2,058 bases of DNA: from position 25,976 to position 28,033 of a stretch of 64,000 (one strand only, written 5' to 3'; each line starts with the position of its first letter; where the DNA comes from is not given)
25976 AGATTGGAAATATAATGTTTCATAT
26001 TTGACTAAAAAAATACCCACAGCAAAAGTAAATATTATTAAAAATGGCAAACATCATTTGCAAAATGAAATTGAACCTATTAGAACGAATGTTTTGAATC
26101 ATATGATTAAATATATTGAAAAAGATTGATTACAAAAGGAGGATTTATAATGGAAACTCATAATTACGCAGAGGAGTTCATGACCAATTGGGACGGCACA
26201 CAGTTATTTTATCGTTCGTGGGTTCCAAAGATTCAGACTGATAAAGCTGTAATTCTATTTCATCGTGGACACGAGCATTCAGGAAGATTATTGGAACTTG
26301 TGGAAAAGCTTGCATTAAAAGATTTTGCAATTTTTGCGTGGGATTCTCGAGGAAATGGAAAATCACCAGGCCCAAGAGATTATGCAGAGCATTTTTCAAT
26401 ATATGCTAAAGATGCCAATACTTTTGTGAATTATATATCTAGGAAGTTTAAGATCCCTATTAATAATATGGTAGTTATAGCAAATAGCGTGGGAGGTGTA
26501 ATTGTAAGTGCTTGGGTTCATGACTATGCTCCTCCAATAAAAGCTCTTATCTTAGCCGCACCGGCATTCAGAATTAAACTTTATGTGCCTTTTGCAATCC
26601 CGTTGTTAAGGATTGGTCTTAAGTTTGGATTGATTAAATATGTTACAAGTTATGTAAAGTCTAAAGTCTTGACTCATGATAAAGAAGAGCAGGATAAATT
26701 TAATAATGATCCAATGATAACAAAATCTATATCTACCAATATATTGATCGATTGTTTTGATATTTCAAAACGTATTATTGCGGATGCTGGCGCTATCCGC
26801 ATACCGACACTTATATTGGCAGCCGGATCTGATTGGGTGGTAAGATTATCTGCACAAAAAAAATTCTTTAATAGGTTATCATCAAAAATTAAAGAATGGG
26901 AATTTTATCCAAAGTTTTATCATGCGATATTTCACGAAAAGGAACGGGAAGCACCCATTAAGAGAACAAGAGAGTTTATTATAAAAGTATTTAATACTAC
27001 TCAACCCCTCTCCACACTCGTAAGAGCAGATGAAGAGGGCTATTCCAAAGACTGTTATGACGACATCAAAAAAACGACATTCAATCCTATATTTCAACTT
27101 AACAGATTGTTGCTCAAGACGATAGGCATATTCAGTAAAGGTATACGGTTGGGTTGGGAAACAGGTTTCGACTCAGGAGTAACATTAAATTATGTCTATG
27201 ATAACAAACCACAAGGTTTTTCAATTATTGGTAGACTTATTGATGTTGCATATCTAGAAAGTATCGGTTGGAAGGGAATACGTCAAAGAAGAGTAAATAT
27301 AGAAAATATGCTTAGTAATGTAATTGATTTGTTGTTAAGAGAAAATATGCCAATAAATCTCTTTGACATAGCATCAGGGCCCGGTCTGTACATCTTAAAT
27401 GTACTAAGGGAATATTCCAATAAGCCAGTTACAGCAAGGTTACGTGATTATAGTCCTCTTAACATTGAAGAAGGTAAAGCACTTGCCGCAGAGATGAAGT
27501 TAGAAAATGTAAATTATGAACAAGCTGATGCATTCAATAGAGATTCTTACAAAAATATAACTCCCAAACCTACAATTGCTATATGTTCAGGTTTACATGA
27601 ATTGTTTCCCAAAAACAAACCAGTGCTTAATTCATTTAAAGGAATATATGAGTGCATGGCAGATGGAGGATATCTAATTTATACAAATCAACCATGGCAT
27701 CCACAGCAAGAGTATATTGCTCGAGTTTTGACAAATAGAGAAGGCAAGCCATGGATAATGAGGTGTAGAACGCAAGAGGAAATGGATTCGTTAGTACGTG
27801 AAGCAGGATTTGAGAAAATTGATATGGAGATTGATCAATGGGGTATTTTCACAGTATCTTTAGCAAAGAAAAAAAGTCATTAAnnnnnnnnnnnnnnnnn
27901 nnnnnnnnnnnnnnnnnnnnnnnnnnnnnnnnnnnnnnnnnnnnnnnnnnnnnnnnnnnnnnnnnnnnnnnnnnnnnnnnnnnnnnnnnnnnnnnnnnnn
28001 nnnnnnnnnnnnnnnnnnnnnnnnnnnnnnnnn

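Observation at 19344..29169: Eight-gene, translationally coupled operon dedicated to glycerophospholipid synthesis and remodelling; candidate pathway for an undescribed specialised membrane lipid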

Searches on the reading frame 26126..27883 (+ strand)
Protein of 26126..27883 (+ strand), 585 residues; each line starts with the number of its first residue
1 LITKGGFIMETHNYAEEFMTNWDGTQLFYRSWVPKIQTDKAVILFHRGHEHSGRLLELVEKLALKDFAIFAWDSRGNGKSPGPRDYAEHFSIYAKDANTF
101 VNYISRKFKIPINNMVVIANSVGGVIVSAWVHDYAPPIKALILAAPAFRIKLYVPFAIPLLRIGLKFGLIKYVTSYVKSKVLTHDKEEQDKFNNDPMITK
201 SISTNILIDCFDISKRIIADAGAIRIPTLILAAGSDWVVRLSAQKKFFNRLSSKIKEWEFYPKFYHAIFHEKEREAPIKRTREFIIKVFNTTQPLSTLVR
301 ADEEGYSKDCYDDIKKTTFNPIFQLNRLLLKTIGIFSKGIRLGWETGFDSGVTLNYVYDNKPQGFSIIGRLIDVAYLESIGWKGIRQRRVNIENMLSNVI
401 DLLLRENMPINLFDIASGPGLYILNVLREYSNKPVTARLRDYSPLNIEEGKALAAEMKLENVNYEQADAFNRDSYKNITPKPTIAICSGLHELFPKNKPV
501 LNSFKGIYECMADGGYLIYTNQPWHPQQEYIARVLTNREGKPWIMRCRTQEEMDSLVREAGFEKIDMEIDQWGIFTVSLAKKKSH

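Call 4: search_protein_families(library=pfam, proteins=[window:26126-27883:+], max_evalue=0.01)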
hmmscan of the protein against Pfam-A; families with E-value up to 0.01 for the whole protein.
window:26126-27883:+ (585 aa): 5 families
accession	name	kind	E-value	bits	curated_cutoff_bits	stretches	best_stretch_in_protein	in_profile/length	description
PF12147.14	Methyltransf_20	-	6.5e-116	387.2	21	1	282-582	2-309/309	Putative methyltransferase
PF12146.15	Hydrolase_4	-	7.7e-62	209.1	27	1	38-273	3-239/239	Serine aminopeptidase, S33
PF00561.26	Abhydrolase_1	-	3e-15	57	25.8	1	42-146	3-102/245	alpha/beta hydrolase fold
PF13847.12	Methyltransf_31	-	0.00022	21.4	27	1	411-561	6-145/145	Methyltransferase domain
PF12697.13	Abhydrolase_6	-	0.00026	22.2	26.3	1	58-163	19-111/217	Alpha/beta hydrolase family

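Call 5: search_protein_families(library=ncbifam, proteins=[window:26126-27883:+], max_evalue=0.01)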
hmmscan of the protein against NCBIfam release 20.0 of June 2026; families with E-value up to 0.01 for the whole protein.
window:26126-27883:+ (585 aa): 10 families
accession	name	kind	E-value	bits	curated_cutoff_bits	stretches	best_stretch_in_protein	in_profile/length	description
NF008019.0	PRK10749.1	equivalog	3.8e-09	36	362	1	23-156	39-174/335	lysophospholipase L2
NF050089.1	i_nPHAscl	equivalog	1.3e-08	34.3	300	1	26-145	8-116/288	intracellular short-chain-length polyhydroxyalkanoate depolymerase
TIGR01250.1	pro_imino_pep_2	subfamily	1.4e-08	34.7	167.65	1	21-155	8-138/288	proline iminopeptidase-family hydrolase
TIGR01607.1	PST-A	paralog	8.6e-06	25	218.25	1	152-285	201-330/332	Plasmodium subtelomeric family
NF052543.1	PhlpBipLPA4030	equivalog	1.3e-05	24.7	450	1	21-153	53-184/312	phospholipase BipL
NF045945.1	ProImpepLactob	equivalog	5e-05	22.9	400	1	19-151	7-136/293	proline iminopeptidase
NF045948.1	ProImpepThrmp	equivalog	5.7e-05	22.7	500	1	18-145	5-127/291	proline iminopeptidase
NF047920.1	lactonase_UilS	equivalog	0.0017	18.2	400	0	219-258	214-253/285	UilS family quorum-quenching N-acyl-homoserine lactonase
NF004514.1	PRK05855.1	equivalog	0.0019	16.8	455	1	18-104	3-87/578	SDR family oxidoreductase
TIGR02240.1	PHA_depoly_arom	equivalog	0.0028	17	250.6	1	65-147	50-125/276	poly(3-hydroxyalkanoate) depolymerase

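Call 10: find_homologous_proteins(query=window:26126-27883:+, max_evalue=1e-10)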
Query window:26126-27883:+ (585 aa): 7351 proteins with E <= 1e-10 among 8000 candidates; the best 120 are listed.
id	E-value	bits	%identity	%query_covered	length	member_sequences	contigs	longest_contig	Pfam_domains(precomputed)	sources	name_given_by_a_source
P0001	0.0e+0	1335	100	99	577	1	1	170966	PF00561.27,PF12146.16,PF12147.15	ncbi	ncbi:MAG: bifunctional alpha/beta hydrolase/class I SAM-dependent methyltransferase [bacterium]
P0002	7.6e-245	832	61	98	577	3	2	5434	PF13847.13,PF12697.14,PF00561.27,PF12146.16,PF12147.15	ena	-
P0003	4.4e-243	826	62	98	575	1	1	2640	PF13847.13,PF13489.13,PF00561.27,PF12146.16,PF12147.15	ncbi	-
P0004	1.3e-242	825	61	97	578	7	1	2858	PF13847.13,PF12697.14,PF00561.27,PF12146.16,PF12147.15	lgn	-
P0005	1.9e-242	824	61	97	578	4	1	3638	PF13847.13,PF12697.14,PF00561.27,PF12146.16,PF12147.15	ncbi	-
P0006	3.0e-242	823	61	97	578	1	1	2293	PF13847.13,PF12697.14,PF00561.27,PF12146.16,PF12147.15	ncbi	-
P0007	3.8e-242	823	61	98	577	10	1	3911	PF13847.13,PF12697.14,PF00561.27,PF12146.16,PF12147.15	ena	-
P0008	3.9e-240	816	60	98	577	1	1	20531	PF00561.27,PF12146.16,PF12147.15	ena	-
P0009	4.1e-240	816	60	97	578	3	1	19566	PF13847.13,PF12697.14,PF00561.27,PF12146.16,PF12147.15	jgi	jgi:alpha-beta hydrolase superfamily lysophospholipase/SAM-dependent methyltransferase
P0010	2.1e-239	814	60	98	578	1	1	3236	PF12697.14,PF00561.27,PF12146.16,PF12147.15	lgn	-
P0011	2.9e-239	814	60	98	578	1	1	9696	PF12697.14,PF00561.27,PF12146.16,PF12147.15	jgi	jgi:alpha-beta hydrolase superfamily lysophospholipase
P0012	3.6e-237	807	62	98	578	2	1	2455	PF12697.14,PF00561.27,PF12146.16,PF12147.15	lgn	-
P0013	1.6e-236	805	61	98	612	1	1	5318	PF12697.14,PF00561.27,PF12146.16,PF12147.15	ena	-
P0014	2.2e-235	801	60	97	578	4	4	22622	PF13847.13,PF12697.14,PF00561.27,PF12146.16,PF12147.15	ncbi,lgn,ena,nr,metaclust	ncbi:MAG: hypothetical protein A3F90_01290 [Deltaproteobacteria bacterium RIFCSPLOWO2_12_FULL_60_19]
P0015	1.2e-234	798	58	97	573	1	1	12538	PF12697.14,PF00561.27,PF12146.16,PF12147.15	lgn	-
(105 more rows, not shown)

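Call 14: find_related_loci(query=A1, collection=genome_contigs, flank=10000)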
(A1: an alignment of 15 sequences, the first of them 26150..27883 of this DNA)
Query A1 (577 aa) in genome_contigs; peptide patterns used: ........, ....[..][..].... (x = any residue, [..] = any of these).
599 stretches matched a pattern (row limit reached: there are more); 579 encode a relative of the query (tblastn E <= 1e-3); the best 80 are kept; 80 distinct loci.
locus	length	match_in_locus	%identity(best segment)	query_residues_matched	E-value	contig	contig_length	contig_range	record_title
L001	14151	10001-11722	60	1-574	0e+0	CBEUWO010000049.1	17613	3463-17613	MAG TPA_asm: uncultured bacterium isolate ERR5037039_metabat2_7 genome assembly, contig: ERZ25074890.96, whole genome sh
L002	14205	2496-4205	60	7-576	0e+0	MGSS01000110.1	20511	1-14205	MAG: Deltaproteobacteria bacterium RIFCSPLOWO2_12_FULL_60_19 rifcsplowo2_12_scaffold_5111, whole genome shotgun sequence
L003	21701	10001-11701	56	9-576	0e+0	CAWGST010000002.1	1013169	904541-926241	MAG: uncultured Verrucomicrobiae bacterium isolate MFD05580.bin.1.36 genome assembly, contig: contig_2080, whole genome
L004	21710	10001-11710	54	5-575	0e+0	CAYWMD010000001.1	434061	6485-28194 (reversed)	MAG TPA_asm: uncultured Bifidobacteriaceae bacterium isolate SRP292972_co2_226 genome assembly, contig: NODE_7_length_43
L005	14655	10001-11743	54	1-575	0e+0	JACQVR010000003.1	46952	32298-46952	MAG: Planctomycetota bacterium isolate NC_groundwater_1468_Ag_S-0.65um_64_35 S_p65_S5_coassembly_k141_89641, whole genom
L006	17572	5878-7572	55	13-574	0e+0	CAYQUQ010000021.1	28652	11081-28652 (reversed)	MAG TPA_asm: uncultured Planctomycetia bacterium isolate SRP200020_co1_304 genome assembly, contig: NODE_2147_length_286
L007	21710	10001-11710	53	5-575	0e+0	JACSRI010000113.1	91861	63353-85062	MAG: Opitutaceae bacterium isolate VE3 contig-70_98, whole genome shotgun sequence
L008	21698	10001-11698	54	8-574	0e+0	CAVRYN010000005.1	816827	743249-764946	MAG: uncultured Verrucomicrobiae bacterium isolate MFD06085.bin.1.10 genome assembly, contig: contig_28874, whole genome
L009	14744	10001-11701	54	7-574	0e+0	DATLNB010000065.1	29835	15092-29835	MAG TPA_asm: Chthoniobacterales bacterium isolate SMAG_U13789 k141_4581674, whole genome shotgun sequence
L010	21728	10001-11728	53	8-577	0e+0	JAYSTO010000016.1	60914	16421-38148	MAG: Gammaproteobacteria bacterium isolate GFS_12468 GFS_12468_15, whole genome shotgun sequence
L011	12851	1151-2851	53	7-574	0e+0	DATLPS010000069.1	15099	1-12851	MAG TPA_asm: Candidatus Limnocylindria bacterium isolate SMAG_U13858 k141_3919745, whole genome shotgun sequence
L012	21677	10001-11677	54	15-574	0e+0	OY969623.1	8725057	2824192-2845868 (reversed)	MAG: uncultured Gemmataceae bacterium isolate MFD06742.bin.c.1 genome assembly, chromosome: 1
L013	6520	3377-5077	54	7-574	0e+0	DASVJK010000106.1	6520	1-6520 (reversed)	MAG TPA_asm: Chthoniobacterales bacterium isolate SMAG_U3017 k141_1082227, whole genome shotgun sequence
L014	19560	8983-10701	52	8-574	0e+0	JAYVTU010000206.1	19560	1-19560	MAG: Planctomycetota bacterium isolate GL74_UP_metabat_107_sub GL74_UP_metabat_107_sub_205, whole genome shotgun sequenc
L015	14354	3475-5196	53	1-574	0e+0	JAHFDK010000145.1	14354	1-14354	MAG: Candidatus Rokuibacteriota bacterium isolate nzgw243 NODE_802_length_14355_cov_12.948012, whole genome shotgun sequ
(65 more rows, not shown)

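Call 20: search_solved_structures(query=A1, max_evalue=0.01)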
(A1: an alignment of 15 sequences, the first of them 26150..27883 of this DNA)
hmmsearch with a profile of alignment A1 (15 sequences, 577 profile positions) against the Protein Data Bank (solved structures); distinct sequences matched with E-value up to 0.01: 47.
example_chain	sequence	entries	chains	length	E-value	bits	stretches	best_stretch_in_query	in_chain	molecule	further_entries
6eic_C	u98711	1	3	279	1.7e-28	102.6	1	4-278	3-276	Mycobacterium Tuberculosis Monoglyceride Lipase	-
9rhw_A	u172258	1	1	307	2.1e-28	102.3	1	4-278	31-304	Monoacylglycerol lipase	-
7p0y_A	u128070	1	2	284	2.8e-28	101.9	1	4-278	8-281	Monoacylglycerol lipase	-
7ozm_A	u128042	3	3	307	3.6e-28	101.6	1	4-278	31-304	Monoacylglycerol lipase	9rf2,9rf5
3pe6_A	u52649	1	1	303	1.6e-25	92.8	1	11-263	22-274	Monoglyceride lipase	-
5zun_A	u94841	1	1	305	1.6e-25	92.8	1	11-263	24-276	Monoglyceride lipase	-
7l4t_A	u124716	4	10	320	1.9e-25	92.6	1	11-263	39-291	Monoglyceride lipase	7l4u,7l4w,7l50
7prm_A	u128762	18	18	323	2e-25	92.5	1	11-263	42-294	Monoglyceride lipase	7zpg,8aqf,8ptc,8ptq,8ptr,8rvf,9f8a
3hju_A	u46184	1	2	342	2.6e-25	92.1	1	11-264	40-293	Monoglyceride lipase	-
3jw8_A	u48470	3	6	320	2.7e-25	92.1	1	11-263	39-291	MGLL protein | MONOGLYCERIDE LIPASE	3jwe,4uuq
6ax1_A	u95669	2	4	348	2.7e-25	92.1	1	11-264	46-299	Monoglyceride lipase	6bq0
6qe2_A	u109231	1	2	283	4.9e-24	87.9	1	31-266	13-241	Monoacylglycerol lipase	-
4zwn_A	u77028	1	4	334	1.2e-07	33.8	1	7-275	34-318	Monoglyceride lipase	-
4zxf_A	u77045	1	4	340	1.2e-07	33.8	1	7-275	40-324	Monoglyceride lipase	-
3pf8_A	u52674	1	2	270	6.9e-07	31.3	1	35-142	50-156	Cinnamoyl esterase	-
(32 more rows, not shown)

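Call 55: find_encoding_contigs(protein=P0001, flank=10000, max_places=3)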
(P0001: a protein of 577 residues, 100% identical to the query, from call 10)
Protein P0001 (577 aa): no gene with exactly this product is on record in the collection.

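Call 56: find_encoding_contigs(protein=P0008, flank=10000, max_places=3)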
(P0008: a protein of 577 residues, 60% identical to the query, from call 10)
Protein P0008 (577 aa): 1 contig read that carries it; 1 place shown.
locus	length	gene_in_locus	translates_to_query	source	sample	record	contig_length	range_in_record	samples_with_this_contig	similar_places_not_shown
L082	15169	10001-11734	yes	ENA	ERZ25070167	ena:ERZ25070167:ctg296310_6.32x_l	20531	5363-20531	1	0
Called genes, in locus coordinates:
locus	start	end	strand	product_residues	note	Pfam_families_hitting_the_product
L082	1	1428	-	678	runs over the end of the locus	PF07715:Plug, PF00593:TonB_dep_Rec_b-barrel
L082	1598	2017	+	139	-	PF03203:MerC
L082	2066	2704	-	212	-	PF01545:Cation_efflux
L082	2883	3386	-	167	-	-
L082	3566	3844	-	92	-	PF02597:ThiS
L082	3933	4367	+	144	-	PF01967:MoaC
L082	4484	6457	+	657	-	PF05170:AsmA, PF05359:DUF748, PF13116:YhdP (weak), PF05170:AsmA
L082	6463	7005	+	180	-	PF10604:Polyketide_cyc2, PF03364:Polyketide_cyc (weak)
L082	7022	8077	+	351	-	PF00730:HhH-GPD, PF14815:NUDIX_4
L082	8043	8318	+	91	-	PF04362:Iron_traffic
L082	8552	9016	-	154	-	PF03592:Terminase_2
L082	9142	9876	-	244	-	-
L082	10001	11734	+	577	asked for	PF00561:Abhydrolase_1 (weak), PF12146:Hydrolase_4, PF12147:Methyltransf_20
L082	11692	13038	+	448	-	PF14378:PAP2_3, PF22784:PTP-SAK (weak), PF00782:DSPc, PF22741:PTP-NADK, PF22785:Tc-R-P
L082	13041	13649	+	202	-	PF01066:CDP-OH_P_transf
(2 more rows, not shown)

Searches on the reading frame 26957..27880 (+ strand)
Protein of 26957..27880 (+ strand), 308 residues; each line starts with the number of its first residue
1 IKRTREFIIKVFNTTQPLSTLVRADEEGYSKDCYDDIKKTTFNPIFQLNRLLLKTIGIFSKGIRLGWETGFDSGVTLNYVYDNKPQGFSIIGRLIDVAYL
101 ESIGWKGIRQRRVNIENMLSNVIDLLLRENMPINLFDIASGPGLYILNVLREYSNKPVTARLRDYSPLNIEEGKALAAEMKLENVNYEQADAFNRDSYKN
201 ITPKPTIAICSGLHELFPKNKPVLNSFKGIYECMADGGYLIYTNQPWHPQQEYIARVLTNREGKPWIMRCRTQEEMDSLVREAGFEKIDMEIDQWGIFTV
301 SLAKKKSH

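Call 65: predict_structure(alignment_id=A3)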
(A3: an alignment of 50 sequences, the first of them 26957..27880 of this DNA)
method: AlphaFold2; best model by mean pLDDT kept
length: 308 residues; sequences in the alignment: 50
mean_pLDDT: 92.8   pTM: 0.89
mean pLDDT of the five models: 92.8, 92.0, 91.8, 91.4, 88.2
residues with pLDDT >= 90: 248; 70-90: 55; 50-70: 5; < 50: 0
segments of 3 or more residues with pLDDT < 50: none
pLDDT, mean of each block of 10 residues (from residue 1): 85 72 89 91 94 95 94 89 95 97 95 98 97 95 94 96 92 95 96 87 96 85 94 96 94 94 91 95 98 96 91
secondary structure, 60 per line:
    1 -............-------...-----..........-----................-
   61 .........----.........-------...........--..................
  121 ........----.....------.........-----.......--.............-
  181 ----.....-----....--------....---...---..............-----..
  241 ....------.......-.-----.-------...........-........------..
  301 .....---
elements in order: H2-13 H29-38 H44-59 H61-69 H74-82 H90-100 H103-128 E133-137 H144-152 E158-164 H167-179 E185-189 H195-198 E207-210 H220-233 E239-244 H251-257 H273-283 E285-292 E299-305

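Call 67: fold_search(model_id=the predicted structure, library=pdb)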
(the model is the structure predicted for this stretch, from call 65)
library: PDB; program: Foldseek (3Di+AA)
matches with E <= 10: 1977; with E <= 0.001: 855
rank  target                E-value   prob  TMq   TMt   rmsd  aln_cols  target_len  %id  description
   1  3ocj                  3.5e-13  1.00  0.61  0.63   3.1       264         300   17  The crystal structure of a possilbe exported protein from Bordetella parapertussis (released 2010-10-06)
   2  4qvg_B                1.8e-11  1.00  0.46  0.42  12.3       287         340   16  Crystal structure of S-adenosylmethionine-dependent methyltransferase SibL in its apo form (released 2015-05-27)
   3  1xds_B                4.5e-11  1.00  0.46  0.43  15.3       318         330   15  Crystal structure of Aclacinomycin-10-hydroxylase (RdmB) in complex with S-adenosyl-L-methionine (SAM) and 11-deoxy-be (released 2004-11-23)
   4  4qvg_A                6.1e-11  1.00  0.48  0.44  12.0       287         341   14  Crystal structure of S-adenosylmethionine-dependent methyltransferase SibL in its apo form (released 2015-05-27)
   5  1xds_A                8.1e-11  1.00  0.46  0.43  17.7       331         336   15  Crystal structure of Aclacinomycin-10-hydroxylase (RdmB) in complex with S-adenosyl-L-methionine (SAM) and 11-deoxy-be (released 2004-11-23)
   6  8rxg                  9.1e-11  1.00  0.51  0.47   7.7       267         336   13  Crystal structure of alpha-keto C-methyl transferase SgvM bound to SAM (released 2024-07-24)
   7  5f8c_A                1.3e-10  1.00  0.45  0.40   9.9       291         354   16  Rv2258c-unbound (released 2016-06-29)
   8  5f8e_C                1.5e-10  1.00  0.47  0.41   6.2       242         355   15  Rv2258c-SAH (released 2016-06-29)
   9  4d7k_D                1.5e-10  1.00  0.46  0.42  18.5       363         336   16  Crystal structure of N,N-8-amino-8-demethyl-D-riboflavin dimethyltransferase (RosA) from Streptomyces davawensis (released 2016-01-13)
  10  3mcz_B                1.6e-10  1.00  0.51  0.48   8.9       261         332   14  The Structure of an O-methyltransferase family protein from Burkholderia thailandensis. (released 2010-05-26)
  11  3mcz_A                2.0e-10  1.00  0.50  0.46   8.9       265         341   14  The Structure of an O-methyltransferase family protein from Burkholderia thailandensis. (released 2010-05-26)
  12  1qzz                  2.3e-10  1.00  0.45  0.41   4.1       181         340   16  Crystal structure of aclacinomycin-10-hydroxylase (RdmB) in complex with S-adenosyl-L-methionine (SAM) (released 2003-11-25)
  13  4qdk_A                3.5e-10  1.00  0.49  0.66   7.5       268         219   11  Crystal structure of magnesium protoporphyrin IX methyltransferase (ChlM) from Synechocystis PCC 6803 with bound SAH (released 2014-08-06)
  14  9j56_B                3.5e-10  1.00  0.49  0.46  14.4       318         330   14  Functional Investigation of the SAM-Dependent Methyltransferases Rdmb in Anthracycline Biosynthesis (released 2024-11-06)
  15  1y8c                  4.2e-10  1.00  0.46  0.57   6.4       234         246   14  Crystal structure of a S-adenosylmethionine-dependent methyltransferase from Clostridium acetobutylicum ATCC 824 (released 2004-12-28)
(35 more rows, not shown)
